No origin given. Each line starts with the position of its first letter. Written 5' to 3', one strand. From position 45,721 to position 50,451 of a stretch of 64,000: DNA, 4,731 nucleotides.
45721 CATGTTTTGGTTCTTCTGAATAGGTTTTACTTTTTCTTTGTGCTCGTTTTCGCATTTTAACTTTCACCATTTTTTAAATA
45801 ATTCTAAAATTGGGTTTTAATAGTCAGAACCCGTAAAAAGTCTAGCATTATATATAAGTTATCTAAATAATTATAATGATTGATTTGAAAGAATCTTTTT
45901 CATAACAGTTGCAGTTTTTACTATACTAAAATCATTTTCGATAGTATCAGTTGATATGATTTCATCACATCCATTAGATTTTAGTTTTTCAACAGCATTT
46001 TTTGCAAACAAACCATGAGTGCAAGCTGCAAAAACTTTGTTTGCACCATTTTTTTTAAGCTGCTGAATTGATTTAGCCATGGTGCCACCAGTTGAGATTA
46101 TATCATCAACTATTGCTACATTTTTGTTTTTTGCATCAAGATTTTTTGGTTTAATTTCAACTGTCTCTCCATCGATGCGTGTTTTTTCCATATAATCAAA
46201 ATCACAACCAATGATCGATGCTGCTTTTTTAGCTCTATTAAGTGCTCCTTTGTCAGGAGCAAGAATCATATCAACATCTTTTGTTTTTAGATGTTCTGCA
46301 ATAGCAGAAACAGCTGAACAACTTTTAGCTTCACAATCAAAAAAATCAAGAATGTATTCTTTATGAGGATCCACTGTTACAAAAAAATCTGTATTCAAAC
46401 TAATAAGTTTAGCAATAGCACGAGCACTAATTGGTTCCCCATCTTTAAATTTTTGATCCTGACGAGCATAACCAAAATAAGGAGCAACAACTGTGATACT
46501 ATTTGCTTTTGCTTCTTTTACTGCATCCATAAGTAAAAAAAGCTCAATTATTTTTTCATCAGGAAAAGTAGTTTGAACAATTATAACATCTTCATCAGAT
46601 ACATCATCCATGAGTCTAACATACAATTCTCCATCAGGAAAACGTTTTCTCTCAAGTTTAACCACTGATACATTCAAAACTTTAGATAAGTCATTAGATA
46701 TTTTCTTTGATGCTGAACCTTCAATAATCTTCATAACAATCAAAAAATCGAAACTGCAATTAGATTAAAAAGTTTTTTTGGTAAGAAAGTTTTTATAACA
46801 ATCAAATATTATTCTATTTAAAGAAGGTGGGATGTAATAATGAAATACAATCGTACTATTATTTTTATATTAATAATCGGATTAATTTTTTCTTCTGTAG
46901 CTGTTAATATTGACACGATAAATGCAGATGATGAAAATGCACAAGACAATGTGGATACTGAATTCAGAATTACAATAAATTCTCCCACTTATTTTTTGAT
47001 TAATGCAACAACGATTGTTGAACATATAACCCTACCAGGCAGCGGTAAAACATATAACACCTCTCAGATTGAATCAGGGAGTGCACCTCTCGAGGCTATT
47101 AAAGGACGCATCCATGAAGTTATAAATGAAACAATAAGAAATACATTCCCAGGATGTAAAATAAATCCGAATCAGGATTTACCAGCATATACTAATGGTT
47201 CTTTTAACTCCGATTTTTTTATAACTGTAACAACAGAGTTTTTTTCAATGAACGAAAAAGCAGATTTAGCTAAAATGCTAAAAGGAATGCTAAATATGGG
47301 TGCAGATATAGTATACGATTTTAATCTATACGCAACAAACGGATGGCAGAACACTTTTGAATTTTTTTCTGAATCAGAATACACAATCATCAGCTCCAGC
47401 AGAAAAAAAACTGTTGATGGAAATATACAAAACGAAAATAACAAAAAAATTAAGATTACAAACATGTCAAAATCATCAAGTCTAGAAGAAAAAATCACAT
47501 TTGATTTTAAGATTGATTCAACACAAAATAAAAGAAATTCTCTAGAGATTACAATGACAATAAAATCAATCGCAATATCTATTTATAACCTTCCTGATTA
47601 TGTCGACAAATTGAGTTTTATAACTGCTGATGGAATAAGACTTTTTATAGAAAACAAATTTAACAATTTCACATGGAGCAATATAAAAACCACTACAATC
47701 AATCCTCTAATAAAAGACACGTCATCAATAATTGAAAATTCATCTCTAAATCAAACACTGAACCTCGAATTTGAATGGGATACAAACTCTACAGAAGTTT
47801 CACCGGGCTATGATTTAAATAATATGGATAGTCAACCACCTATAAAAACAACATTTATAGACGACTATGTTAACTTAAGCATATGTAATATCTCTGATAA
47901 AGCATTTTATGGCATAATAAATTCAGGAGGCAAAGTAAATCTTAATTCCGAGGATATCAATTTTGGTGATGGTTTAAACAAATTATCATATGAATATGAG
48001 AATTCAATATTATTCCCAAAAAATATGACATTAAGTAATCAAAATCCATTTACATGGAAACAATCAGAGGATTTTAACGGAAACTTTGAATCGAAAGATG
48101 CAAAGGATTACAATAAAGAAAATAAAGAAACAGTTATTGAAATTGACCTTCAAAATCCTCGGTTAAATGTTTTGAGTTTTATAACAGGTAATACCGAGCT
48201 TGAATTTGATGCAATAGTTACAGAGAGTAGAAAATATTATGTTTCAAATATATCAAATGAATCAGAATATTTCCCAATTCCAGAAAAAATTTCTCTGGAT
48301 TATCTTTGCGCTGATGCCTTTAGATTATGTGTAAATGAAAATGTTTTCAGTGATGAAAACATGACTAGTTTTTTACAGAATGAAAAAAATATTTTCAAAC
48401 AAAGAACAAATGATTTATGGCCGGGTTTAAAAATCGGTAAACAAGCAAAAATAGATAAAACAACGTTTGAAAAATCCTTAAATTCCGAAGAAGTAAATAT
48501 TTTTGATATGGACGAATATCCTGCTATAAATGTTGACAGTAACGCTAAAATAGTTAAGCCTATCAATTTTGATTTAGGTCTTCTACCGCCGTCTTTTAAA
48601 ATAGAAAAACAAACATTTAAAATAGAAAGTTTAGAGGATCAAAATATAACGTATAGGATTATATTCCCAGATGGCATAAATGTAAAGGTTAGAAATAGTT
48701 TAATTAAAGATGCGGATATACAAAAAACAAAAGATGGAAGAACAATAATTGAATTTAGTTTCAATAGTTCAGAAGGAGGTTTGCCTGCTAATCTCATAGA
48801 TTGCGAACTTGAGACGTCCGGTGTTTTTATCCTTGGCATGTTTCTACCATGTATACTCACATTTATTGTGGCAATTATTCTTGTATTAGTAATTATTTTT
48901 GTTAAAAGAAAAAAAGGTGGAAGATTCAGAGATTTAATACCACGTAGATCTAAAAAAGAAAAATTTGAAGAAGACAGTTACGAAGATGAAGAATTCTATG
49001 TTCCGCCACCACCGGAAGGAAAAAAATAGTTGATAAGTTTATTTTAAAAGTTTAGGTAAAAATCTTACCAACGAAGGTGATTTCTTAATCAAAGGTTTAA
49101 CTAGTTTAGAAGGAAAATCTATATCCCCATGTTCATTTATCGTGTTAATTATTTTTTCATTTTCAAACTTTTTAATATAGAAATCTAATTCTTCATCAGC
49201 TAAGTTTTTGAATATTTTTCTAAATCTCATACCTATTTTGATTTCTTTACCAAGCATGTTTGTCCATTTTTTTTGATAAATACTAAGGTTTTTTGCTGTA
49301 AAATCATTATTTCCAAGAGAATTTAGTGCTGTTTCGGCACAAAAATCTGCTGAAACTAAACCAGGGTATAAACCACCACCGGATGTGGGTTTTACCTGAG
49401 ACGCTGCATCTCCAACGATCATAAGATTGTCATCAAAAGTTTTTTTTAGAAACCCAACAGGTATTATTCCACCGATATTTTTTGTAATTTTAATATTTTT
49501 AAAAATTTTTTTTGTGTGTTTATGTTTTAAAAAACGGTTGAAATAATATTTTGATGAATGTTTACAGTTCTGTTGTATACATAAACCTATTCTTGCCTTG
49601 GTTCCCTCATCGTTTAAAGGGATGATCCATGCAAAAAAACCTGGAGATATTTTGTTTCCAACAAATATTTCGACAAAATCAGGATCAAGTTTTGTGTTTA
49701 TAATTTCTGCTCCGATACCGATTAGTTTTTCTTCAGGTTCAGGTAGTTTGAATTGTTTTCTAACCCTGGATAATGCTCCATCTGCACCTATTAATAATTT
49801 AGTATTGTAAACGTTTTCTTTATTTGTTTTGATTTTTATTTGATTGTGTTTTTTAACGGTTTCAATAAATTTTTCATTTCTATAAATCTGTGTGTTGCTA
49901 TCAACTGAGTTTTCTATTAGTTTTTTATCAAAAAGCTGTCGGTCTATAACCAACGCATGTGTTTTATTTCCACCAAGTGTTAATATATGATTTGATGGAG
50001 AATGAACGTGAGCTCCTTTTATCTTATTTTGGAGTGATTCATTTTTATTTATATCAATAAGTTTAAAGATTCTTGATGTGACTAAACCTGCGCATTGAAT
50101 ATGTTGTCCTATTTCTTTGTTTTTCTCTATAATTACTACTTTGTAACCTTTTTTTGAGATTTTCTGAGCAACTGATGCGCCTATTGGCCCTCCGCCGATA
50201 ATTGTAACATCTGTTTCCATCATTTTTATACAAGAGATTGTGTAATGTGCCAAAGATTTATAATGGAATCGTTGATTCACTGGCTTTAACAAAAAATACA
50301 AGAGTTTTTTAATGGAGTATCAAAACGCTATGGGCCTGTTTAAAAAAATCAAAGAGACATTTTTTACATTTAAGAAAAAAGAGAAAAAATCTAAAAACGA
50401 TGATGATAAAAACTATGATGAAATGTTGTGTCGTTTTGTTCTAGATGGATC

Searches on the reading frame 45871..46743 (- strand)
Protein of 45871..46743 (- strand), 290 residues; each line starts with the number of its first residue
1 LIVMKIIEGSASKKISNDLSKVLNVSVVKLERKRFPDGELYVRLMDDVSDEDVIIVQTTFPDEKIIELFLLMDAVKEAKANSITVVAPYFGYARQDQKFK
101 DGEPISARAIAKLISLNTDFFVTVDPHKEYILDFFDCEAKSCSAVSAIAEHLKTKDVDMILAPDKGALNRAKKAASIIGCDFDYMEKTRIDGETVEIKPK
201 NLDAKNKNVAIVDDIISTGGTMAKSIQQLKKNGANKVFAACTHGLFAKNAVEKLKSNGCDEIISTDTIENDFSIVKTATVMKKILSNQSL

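Call 3: search_protein_families(library=pfam, proteins=[window:45871-46743:-])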
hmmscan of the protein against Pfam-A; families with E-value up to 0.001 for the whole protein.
window:45871-46743:- (290 aa): 4 families
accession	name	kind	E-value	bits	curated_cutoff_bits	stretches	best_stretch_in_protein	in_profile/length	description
PF13793.12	Pribosyltran_N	-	2.9e-33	114.6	25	1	4-115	1-114/117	N-terminal domain of ribose phosphate pyrophosphokinase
PF00156.33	Pribosyltran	-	4.7e-17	62.2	26.3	1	150-272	21-153/158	Phosphoribosyl transferase domain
PF14572.12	Pribosyl_synth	-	2.6e-11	44.3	27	1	207-278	84-155/184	Phosphoribosyl synthetase-associated domain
PF14681.12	UPRTase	-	9.7e-06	25.6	27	1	198-259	114-173/206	Uracil phosphoribosyltransferase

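Call 4: search_protein_families(library=ncbifam, proteins=[window:45871-46743:-])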
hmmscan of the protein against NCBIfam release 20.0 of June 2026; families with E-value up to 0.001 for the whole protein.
window:45871-46743:- (290 aa): 30 families (the best 25 are shown)
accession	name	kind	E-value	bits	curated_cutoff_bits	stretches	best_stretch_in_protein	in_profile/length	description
NF002095.0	PRK00934.1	equivalog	1.2e-109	365.9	296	1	4-286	1-285/287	ribose-phosphate diphosphokinase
TIGR01251.1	ribP_PPkin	subfamily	6.2e-90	301.2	113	1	4-281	1-291/309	ribose-phosphate diphosphokinase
NF005537.0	PRK07199.1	subfamily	8.7e-67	225.3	322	1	11-286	10-291/301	ribose-phosphate diphosphokinase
NF002320.0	PRK01259.1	subfamily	3.2e-64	217.3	297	1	4-280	7-288/316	ribose-phosphate diphosphokinase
NF002844.0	PRK03092.1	equivalog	1.4e-54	185.6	438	1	5-270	13-287/326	ribose-phosphate diphosphokinase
NF002758.0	PRK02812.1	equivalog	1.1e-46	159.5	518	1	4-269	22-293/330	ribose-phosphate pyrophosphokinase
NF002618.0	PRK02269.1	equivalog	1.6e-46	159.4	460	1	4-269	6-280/321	ribose-phosphate diphosphokinase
NF003428.0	PRK04923.1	equivalog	1.2e-44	152.8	536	1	6-270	9-281/319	ribose-phosphate diphosphokinase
NF002686.0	PRK02458.1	equivalog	4.6e-43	147.9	506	1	4-271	10-283/323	ribose-phosphate diphosphokinase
NF001815.0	PRK00553.1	equivalog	3.6e-42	144.7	484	1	8-263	14-275/332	ribose-phosphate pyrophosphokinase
NF005299.0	PRK06827.1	subfamily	2.5e-31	108.7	327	1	58-257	102-315/383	phosphoribosylpyrophosphate synthetase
NF002620.0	PRK02277.1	subfamily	4.8e-08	32.9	115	1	190-256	125-188/201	orotate phosphoribosyltransferase-like protein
NF002636.0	PRK02304.1-5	equivalog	6e-08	32.4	125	1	193-257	105-168/176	adenine phosphoribosyltransferase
TIGR01367.1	pyrE_Therm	equivalog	6.1e-07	29.2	150.25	1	140-242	43-141/187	orotate phosphoribosyltransferase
NF001097.0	PRK00129.1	equivalog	9.5e-07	28.7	114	1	197-269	117-185/209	uracil phosphoribosyltransferase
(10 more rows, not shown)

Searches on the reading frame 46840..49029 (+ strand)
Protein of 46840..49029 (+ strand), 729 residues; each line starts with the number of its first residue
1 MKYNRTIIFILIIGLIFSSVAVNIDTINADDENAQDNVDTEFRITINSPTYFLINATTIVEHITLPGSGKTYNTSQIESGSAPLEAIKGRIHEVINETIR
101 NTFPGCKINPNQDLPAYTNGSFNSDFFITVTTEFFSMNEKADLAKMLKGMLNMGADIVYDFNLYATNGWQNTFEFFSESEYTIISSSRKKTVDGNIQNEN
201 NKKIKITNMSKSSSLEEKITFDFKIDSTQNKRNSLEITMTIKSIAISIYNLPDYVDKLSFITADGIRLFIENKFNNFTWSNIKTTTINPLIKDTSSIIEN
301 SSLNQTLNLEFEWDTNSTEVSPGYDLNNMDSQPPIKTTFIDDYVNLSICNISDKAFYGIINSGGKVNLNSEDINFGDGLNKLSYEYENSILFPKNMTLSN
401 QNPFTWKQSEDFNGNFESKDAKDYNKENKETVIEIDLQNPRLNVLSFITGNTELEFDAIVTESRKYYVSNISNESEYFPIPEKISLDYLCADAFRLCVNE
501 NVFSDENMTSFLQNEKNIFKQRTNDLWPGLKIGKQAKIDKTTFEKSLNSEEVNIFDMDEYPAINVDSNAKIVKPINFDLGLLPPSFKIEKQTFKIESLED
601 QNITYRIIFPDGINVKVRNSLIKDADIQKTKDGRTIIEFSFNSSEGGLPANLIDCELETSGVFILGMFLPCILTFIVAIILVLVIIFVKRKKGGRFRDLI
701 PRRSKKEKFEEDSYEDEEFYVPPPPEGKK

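Call 3: search_protein_families(library=pfam, proteins=[window:46840-49029:+])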
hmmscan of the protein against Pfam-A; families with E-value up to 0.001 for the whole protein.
window:46840-49029:+ (729 aa): 0 families

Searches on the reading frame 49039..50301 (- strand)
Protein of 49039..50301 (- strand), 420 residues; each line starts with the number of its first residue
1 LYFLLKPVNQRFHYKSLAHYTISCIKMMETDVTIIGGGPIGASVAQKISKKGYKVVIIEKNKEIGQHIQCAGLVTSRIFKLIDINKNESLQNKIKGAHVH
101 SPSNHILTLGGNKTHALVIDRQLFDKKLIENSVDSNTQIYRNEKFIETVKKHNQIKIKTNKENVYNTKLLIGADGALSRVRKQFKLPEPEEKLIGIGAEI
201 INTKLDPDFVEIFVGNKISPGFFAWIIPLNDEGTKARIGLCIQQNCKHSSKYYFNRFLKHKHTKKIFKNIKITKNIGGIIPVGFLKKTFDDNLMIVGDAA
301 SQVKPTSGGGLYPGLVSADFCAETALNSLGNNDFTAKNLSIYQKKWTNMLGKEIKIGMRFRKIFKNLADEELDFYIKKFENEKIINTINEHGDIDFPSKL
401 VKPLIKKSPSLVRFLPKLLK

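Call 18: search_protein_families(library=pfam, proteins=[window:49039-50301:-])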
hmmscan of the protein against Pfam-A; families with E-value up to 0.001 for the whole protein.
window:49039-50301:- (420 aa): 15 families
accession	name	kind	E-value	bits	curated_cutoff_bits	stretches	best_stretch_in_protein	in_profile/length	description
PF01494.25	FAD_binding_3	-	1.4e-19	70.9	22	1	29-311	1-304/349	FAD binding domain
PF05834.18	Lycopene_cycl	-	1.9e-13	50.7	23.4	1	31-365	1-323/380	Lycopene cyclase protein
PF22578.2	GGR_cat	-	5.5e-11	42.6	27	1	199-274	9-83/88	Geranylgeranyl reductase catalytic domain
PF07992.20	Pyr_redox_2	-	6.6e-09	36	26.1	2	18-65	131-178/291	Pyridine nucleotide-disulphide oxidoreductase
PF01946.23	Thi4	-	1.5e-07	31.3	26.2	1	20-76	8-65/235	Thi4 family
PF01266.30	DAO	-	1.8e-07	31.5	27.9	1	31-67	1-37/353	FAD dependent oxidoreductase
PF13450.12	NAD_binding_8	-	6.2e-07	30.1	21.9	1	34-70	1-37/68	NAD(P)-binding Rossmann-like domain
PF03486.20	HI0933_like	-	1.9e-06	27.9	50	1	31-72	2-43/244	HI0933-like protein Rossmann domain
PF12831.13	FAD_oxidored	-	2.9e-05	24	27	1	31-170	1-140/416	FAD dependent oxidoreductase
PF00070.33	Pyr_redox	-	3.2e-05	24.8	22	1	32-89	2-62/82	Pyridine nucleotide-disulphide oxidoreductase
PF13738.12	Pyr_redox_3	-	9.1e-05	22.3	30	0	34-178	2-136/305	Pyridine nucleotide-disulphide oxidoreductase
PF02254.24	TrkA_N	-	9.3e-05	23.2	23.8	1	32-69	1-38/116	TrkA-N domain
PF01134.28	GIDA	-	0.00017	21.3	22.1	1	31-180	1-154/391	Glucose inhibited division protein A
PF02737.24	3HCDH_N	-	0.00034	21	22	1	32-66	2-36/180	3-hydroxyacyl-CoA dehydrogenase, NAD binding domain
PF00890.30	FAD_binding_2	-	0.00095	18.9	20.4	0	31-72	1-42/414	FAD binding domain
